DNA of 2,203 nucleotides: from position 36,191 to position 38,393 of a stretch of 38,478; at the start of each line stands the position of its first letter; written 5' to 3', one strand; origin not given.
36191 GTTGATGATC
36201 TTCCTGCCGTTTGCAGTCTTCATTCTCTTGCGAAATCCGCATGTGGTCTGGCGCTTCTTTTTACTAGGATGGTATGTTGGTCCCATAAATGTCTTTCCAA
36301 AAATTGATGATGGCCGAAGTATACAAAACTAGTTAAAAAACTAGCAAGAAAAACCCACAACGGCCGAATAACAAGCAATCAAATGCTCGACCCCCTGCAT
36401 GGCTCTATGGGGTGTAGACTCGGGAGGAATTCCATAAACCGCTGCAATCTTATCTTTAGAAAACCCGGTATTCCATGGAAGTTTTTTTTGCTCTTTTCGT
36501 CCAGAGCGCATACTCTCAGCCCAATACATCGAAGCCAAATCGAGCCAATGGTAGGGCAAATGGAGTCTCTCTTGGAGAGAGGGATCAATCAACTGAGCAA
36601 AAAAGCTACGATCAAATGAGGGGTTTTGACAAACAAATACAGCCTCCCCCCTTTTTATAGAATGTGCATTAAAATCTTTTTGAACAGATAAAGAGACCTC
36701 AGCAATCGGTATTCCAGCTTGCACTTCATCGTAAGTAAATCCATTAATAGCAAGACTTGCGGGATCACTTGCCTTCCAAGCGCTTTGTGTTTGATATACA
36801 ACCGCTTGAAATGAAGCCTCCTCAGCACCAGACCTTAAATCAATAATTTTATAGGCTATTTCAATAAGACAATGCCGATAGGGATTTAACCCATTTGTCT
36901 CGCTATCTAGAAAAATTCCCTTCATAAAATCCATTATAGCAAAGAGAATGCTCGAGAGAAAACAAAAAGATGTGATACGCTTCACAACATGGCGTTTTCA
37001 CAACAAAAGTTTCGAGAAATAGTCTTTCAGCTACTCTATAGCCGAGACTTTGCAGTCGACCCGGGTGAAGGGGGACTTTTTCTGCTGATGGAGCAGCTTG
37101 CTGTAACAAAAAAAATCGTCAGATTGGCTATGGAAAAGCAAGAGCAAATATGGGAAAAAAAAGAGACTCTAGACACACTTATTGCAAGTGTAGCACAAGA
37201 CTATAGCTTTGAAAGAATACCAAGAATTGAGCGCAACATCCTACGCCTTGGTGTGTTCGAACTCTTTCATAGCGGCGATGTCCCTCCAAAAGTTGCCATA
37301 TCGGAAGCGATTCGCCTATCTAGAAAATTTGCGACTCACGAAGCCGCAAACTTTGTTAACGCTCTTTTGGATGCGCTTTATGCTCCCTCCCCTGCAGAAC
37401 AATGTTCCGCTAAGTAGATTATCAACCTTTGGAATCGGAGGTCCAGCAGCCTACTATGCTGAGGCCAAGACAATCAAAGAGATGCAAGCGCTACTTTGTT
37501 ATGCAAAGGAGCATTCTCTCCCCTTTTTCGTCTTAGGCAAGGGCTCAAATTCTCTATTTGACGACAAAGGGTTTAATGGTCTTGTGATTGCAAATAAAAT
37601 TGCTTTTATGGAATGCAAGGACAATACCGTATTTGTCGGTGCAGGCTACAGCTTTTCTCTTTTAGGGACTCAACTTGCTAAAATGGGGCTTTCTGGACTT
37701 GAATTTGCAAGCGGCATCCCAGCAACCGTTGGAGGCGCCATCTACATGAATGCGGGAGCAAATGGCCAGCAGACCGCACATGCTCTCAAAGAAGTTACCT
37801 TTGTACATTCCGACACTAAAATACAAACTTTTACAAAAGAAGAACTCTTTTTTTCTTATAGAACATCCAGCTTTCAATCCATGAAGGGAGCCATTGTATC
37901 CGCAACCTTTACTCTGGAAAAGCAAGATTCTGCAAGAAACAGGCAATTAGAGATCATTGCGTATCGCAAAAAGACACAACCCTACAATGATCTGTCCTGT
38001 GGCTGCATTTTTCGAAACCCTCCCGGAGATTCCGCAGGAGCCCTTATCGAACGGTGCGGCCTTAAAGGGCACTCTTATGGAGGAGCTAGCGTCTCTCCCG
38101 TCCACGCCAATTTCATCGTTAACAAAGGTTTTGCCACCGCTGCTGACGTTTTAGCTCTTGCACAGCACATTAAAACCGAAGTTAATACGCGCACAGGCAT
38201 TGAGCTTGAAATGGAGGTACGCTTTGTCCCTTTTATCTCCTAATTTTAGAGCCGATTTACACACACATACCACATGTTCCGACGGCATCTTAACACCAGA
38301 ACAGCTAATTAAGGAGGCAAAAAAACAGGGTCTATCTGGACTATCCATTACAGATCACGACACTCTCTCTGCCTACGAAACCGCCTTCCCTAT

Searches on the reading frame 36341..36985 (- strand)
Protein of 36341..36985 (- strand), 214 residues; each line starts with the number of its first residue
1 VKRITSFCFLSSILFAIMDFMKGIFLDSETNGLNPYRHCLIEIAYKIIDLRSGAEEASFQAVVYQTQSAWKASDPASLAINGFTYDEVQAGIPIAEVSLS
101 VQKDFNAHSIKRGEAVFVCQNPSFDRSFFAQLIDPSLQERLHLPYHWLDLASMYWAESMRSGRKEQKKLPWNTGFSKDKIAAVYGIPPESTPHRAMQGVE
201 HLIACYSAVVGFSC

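Call 78: search_protein_families(library=pfam, proteins=[window:36341-36985:-], max_evalue=0.001)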
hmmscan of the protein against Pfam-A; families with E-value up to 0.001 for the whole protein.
window:36341-36985:- (214 aa): 1 family
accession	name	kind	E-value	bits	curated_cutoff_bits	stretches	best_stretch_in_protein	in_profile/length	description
PF00929.31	RNase_T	-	2.2e-05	25.5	24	1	24-198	1-156/164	Exonuclease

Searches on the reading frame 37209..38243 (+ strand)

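Call 78: search_protein_families(library=pfam, proteins=[window:37209-38243:+], max_evalue=0.001)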
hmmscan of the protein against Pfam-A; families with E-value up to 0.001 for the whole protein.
window:37209-38243:+ (344 aa): 2 families
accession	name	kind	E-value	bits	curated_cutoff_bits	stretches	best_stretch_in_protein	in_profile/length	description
PF02873.21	MurB_C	-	4.1e-34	117.2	27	1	243-340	3-99/99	UDP-N-acetylenolpyruvoylglucosamine reductase, C-terminal domain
PF01565.28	FAD_binding_4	-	2.7e-21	76.2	26.4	1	81-208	2-138/139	FAD binding domain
